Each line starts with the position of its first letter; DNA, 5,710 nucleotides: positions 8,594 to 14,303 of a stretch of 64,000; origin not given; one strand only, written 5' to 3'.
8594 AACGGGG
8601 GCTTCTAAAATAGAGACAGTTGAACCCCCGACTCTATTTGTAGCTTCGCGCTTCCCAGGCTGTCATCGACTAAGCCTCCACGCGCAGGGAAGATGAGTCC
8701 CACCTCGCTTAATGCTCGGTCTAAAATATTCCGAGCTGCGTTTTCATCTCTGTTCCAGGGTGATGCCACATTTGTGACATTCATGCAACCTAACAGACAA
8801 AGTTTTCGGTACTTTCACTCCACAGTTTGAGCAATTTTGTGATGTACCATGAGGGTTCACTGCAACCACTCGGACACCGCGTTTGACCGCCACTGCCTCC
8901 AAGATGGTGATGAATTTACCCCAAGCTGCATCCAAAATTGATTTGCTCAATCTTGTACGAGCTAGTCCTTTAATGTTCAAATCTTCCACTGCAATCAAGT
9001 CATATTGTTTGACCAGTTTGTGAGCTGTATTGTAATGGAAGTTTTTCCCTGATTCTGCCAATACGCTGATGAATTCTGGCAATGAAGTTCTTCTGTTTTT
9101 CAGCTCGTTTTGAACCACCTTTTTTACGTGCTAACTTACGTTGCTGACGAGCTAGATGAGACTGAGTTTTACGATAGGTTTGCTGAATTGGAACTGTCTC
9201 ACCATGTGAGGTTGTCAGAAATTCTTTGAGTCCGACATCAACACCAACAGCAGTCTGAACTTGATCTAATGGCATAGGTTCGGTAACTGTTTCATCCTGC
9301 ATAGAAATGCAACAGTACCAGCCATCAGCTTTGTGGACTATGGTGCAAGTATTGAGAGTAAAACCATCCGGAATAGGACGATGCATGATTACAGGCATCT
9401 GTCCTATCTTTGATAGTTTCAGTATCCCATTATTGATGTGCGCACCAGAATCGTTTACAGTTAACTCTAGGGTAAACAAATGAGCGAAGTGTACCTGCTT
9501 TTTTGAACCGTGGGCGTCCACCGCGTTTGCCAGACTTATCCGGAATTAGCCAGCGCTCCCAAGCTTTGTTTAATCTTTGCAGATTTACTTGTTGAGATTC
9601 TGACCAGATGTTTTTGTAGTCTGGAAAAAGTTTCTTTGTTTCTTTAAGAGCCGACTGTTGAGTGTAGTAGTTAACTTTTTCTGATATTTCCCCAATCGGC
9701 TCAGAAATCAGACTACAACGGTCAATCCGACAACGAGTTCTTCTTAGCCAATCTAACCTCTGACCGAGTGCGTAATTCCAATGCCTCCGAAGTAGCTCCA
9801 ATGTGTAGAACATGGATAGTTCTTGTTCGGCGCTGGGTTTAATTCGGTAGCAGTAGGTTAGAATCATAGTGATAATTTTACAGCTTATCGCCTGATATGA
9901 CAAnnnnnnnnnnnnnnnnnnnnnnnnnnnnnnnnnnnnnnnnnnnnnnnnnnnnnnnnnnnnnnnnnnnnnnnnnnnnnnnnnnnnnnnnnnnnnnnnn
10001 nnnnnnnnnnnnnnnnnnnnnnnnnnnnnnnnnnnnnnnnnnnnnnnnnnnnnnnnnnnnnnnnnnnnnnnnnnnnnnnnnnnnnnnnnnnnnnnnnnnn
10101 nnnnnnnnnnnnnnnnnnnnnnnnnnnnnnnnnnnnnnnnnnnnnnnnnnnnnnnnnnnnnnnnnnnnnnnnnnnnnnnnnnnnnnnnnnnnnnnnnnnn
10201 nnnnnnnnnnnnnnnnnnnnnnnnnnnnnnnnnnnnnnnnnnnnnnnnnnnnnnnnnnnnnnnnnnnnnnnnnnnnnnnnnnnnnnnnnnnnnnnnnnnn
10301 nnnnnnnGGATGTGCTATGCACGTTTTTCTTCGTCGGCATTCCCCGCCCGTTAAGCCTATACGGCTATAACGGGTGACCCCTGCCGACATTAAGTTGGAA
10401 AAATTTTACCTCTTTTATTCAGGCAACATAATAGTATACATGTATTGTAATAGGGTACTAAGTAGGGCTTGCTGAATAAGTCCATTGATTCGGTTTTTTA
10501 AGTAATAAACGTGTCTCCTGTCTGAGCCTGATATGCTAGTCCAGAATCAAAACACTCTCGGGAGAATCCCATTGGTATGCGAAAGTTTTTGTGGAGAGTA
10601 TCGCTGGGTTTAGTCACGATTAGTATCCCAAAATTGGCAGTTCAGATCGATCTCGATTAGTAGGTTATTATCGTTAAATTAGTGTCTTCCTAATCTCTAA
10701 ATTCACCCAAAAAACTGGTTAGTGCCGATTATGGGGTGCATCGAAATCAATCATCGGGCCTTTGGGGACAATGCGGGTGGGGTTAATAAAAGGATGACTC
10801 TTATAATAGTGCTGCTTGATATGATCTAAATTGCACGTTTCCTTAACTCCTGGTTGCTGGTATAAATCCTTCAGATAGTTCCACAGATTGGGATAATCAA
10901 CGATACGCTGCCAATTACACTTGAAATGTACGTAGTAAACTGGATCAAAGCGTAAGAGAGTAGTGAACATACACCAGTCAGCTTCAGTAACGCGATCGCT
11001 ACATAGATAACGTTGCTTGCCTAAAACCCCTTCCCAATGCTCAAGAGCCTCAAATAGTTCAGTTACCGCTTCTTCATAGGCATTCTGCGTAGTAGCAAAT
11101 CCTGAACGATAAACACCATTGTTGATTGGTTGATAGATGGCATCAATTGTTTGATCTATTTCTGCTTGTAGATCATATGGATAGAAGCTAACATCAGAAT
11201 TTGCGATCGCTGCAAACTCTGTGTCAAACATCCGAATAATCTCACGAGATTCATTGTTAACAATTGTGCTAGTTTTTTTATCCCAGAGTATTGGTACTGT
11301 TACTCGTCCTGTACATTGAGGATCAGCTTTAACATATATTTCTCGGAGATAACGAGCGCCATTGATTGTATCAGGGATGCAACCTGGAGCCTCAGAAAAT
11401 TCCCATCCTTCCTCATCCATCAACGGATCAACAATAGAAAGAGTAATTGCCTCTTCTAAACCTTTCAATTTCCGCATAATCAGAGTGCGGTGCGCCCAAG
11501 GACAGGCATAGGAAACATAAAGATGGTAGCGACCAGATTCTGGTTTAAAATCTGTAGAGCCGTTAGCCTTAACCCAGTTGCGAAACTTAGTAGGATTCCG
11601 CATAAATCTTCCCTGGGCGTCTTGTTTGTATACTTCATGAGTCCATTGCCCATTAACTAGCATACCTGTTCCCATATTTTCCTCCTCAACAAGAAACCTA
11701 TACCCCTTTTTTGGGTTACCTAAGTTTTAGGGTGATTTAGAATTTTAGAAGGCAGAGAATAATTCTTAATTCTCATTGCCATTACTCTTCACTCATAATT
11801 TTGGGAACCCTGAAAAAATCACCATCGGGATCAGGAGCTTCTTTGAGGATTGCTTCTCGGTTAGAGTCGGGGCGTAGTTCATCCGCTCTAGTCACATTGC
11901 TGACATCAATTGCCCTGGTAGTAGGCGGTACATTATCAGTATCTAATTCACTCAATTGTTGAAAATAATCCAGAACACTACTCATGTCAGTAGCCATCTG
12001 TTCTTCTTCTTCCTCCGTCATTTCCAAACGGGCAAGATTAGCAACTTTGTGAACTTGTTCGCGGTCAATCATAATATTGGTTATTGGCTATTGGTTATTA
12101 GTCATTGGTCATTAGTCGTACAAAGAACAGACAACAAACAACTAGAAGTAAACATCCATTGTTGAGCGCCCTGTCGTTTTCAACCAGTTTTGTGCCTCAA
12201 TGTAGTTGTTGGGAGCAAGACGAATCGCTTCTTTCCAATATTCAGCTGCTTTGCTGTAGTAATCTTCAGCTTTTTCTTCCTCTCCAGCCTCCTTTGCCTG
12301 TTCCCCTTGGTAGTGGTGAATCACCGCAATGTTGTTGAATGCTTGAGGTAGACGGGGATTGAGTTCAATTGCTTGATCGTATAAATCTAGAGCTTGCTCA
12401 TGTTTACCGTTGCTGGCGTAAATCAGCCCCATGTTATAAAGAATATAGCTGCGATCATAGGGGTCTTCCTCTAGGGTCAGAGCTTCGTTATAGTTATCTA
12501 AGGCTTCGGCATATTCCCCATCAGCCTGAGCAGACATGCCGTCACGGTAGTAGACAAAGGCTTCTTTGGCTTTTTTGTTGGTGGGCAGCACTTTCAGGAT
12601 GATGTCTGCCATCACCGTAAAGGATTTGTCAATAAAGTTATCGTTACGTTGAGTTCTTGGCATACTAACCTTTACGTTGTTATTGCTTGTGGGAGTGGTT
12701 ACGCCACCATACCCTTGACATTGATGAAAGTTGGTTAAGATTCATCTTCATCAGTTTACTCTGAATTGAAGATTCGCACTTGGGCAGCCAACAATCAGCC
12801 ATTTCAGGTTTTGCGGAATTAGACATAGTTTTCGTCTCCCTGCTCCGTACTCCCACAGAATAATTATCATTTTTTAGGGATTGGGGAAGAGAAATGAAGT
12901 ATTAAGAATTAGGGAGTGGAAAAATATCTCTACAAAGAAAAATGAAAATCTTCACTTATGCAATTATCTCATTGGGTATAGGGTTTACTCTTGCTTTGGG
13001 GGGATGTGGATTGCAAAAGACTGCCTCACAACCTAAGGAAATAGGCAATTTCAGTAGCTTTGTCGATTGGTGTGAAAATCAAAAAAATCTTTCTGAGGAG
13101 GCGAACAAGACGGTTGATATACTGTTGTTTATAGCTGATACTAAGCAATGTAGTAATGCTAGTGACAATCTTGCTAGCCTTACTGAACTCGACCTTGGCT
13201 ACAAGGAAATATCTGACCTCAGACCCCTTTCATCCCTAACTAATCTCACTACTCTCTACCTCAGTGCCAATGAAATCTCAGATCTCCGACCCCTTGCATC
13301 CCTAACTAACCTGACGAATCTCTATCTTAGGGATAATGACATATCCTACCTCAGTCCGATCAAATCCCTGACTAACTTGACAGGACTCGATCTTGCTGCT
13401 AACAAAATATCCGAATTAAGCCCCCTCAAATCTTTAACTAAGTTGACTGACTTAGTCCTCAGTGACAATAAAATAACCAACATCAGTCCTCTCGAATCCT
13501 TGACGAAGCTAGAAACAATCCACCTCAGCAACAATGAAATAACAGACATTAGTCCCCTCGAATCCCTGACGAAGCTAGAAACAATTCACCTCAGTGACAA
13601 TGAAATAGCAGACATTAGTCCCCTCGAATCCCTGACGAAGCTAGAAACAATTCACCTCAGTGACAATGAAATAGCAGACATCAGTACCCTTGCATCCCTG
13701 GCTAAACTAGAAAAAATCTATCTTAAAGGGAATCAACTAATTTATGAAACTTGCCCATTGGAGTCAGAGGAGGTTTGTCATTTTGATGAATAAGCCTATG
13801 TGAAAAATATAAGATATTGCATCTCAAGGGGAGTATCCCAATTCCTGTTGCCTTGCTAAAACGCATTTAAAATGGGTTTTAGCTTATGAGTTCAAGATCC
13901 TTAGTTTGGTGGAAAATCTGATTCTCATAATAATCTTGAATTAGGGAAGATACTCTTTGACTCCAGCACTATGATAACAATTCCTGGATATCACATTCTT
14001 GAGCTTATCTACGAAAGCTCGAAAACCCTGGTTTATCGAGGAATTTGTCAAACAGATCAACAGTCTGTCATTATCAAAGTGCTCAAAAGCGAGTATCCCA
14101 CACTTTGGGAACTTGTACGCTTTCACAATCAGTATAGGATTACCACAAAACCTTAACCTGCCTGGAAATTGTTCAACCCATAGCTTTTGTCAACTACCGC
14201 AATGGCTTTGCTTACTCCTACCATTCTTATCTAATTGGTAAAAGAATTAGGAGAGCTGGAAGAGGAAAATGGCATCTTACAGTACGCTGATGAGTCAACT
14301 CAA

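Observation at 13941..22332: Tandem paralogous giant sensor kinases; the first retains a decayed Ser/Thr-kinase N-terminus, and both share an unassigned C-terminal extension after the receiver domain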

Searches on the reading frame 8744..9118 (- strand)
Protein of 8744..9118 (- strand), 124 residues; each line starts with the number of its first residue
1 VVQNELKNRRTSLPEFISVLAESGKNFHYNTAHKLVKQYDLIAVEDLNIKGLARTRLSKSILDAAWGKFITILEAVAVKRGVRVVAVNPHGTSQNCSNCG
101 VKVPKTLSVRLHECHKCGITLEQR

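Call 43: search_protein_families(library=pfam, proteins=[window:8744-9118:-], max_evalue=0.001)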
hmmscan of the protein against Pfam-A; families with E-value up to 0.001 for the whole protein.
window:8744-9118:- (124 aa): 1 family
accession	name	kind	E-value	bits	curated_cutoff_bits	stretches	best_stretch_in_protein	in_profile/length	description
PF07282.18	Cas12f1-like_TNB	-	7.4e-16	58.5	26.3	1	66-121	1-50/60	Cas12f1-like, TNB domain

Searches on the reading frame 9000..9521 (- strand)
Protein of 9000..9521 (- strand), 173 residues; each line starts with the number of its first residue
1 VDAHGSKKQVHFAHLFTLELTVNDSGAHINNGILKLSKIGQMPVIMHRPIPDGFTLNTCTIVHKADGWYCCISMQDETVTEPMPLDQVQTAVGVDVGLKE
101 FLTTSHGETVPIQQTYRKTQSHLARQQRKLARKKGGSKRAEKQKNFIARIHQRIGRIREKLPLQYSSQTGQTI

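Call 43: search_protein_families(library=pfam, proteins=[window:9000-9521:-], max_evalue=0.001)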
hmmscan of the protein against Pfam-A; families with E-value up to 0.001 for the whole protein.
window:9000-9521:- (173 aa): 1 family
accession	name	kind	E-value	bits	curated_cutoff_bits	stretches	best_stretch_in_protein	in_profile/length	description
PF01385.25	OrfB_IS605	-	7.3e-14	52.5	30.5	1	79-159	6-89/120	Probable transposase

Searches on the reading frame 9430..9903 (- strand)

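Call 43: search_protein_families(library=pfam, proteins=[window:9430-9903:-], max_evalue=0.001)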
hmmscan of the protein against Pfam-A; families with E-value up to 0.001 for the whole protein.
window:9430-9903:- (157 aa): 1 family
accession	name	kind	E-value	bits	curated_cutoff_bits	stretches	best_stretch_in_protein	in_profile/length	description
PF12323.14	HTH_OrfB_IS605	-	3.1e-07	30.2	21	1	13-56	1-45/47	Helix-turn-helix domain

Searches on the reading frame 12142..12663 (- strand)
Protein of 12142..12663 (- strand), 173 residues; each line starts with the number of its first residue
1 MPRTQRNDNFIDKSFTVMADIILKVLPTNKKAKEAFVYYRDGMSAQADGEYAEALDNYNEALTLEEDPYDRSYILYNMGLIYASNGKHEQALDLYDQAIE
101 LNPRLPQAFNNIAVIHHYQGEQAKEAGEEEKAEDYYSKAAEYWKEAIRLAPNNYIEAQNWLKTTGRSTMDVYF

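Call 43: search_protein_families(library=pfam, proteins=[window:12142-12663:-], max_evalue=0.001)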
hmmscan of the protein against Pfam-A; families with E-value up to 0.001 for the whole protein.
window:12142-12663:- (173 aa): 15 families
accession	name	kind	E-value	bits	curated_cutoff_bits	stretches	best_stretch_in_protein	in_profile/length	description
PF00515.34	TPR_1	-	2.5e-21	75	27.8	2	73-104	2-33/34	Tetratricopeptide repeat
PF07719.23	TPR_2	-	6.7e-17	60.6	27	1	73-104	2-33/34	Tetratricopeptide repeat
PF13424.12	TPR_12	-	1e-14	54.9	30.1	2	42-101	10-74/77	Tetratricopeptide repeat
PF13414.12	TPR_11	-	5.5e-13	48.8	26.8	1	79-120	1-42/42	TPR repeat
PF13432.12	TPR_16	-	4.6e-11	43.4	32.7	2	42-104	4-63/65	Tetratricopeptide repeat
PF13431.12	TPR_17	-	2.8e-10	40.1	24.4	1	94-123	1-30/34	Tetratricopeptide repeat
PF13181.12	TPR_8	-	3.1e-09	36.7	25.7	1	74-103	3-32/34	Tetratricopeptide repeat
PF13428.12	TPR_14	-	3.8e-08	33.7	23.5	0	75-110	4-39/44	Tetratricopeptide repeat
PF13176.12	TPR_7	-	1.5e-07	31.4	27.9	1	75-103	2-30/36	Tetratricopeptide repeat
PF24575.1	TPR_Slam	-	3e-06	28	35.2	0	69-119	44-94/104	Surface lipoprotein assembly modifier, N-terminal TPR repeats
PF17874.7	TPR_MalT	-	1.3e-05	25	45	1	18-145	23-154/336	MalT-like TPR region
PF13174.12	TPR_6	-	4.5e-05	24.3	26.3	0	75-103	3-31/33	Tetratricopeptide repeat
PF13374.12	TPR_10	-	0.00014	22.2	27.5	0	75-101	5-31/42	Tetratricopeptide repeat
PF25063.1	ARM_TT21_C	-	0.00042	20.7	35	0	15-66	111-160/209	Tetratricopeptide repeat protein 21 C-terminal ARM domain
PF01239.28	PPTA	-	0.00054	20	29.5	0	89-111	2-24/32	Protein prenyltransferase alpha subunit repeat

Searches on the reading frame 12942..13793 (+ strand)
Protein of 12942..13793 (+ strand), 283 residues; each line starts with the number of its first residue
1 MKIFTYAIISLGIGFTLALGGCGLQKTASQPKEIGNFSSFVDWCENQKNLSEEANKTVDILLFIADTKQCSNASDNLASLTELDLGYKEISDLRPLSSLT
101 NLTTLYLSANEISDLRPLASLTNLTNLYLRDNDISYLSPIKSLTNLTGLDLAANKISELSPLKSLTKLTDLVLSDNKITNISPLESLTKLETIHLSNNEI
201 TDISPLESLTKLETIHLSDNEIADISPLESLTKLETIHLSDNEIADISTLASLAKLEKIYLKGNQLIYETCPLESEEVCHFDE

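Call 43: search_protein_families(library=pfam, proteins=[window:12942-13793:+], max_evalue=0.001)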
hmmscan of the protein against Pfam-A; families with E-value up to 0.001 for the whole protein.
window:12942-13793:+ (283 aa): 8 families
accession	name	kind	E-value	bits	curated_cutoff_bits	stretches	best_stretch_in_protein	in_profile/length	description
PF12799.13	LRR_4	-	7.7e-52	172.6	27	6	188-229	1-43/44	Leucine Rich repeats (2 copies)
PF13855.12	LRR_8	-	5.6e-27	93.7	27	5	211-266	2-61/61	Leucine rich repeat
PF14580.12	LRR_9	-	1.3e-12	48.1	30.5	1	146-223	44-126/175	Leucine-rich repeat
PF00560.39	LRR_1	-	3.4e-12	44.4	20.6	0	189-205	1-17/23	Leucine Rich Repeat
PF13516.12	LRR_6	-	8.6e-11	41.5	23.4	0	187-202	2-17/24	Leucine Rich repeat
PF23952.1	LRR_EndoS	-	1.9e-10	41.4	27.9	2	67-176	11-116/116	Endo-beta-N-acetylglucosaminidase EndoS LRR domain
PF23598.1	LRR_14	-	6.8e-09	35.4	40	1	89-262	11-197/353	Leucine-rich repeat region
PF23211.1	LRR_LRWD1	-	1.2e-05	25.5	28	0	137-225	15-101/190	Leucine-rich repeat and WD repeat-containing protein 1, LRR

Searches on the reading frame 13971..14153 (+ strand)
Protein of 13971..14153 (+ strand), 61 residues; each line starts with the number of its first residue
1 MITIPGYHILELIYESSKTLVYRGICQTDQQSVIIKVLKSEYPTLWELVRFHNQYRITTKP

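Call 89: search_protein_families(library=pfam, proteins=[window:13971-14153:+], max_evalue=0.01)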
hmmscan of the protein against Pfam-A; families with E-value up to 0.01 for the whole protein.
window:13971-14153:+ (61 aa): 0 families
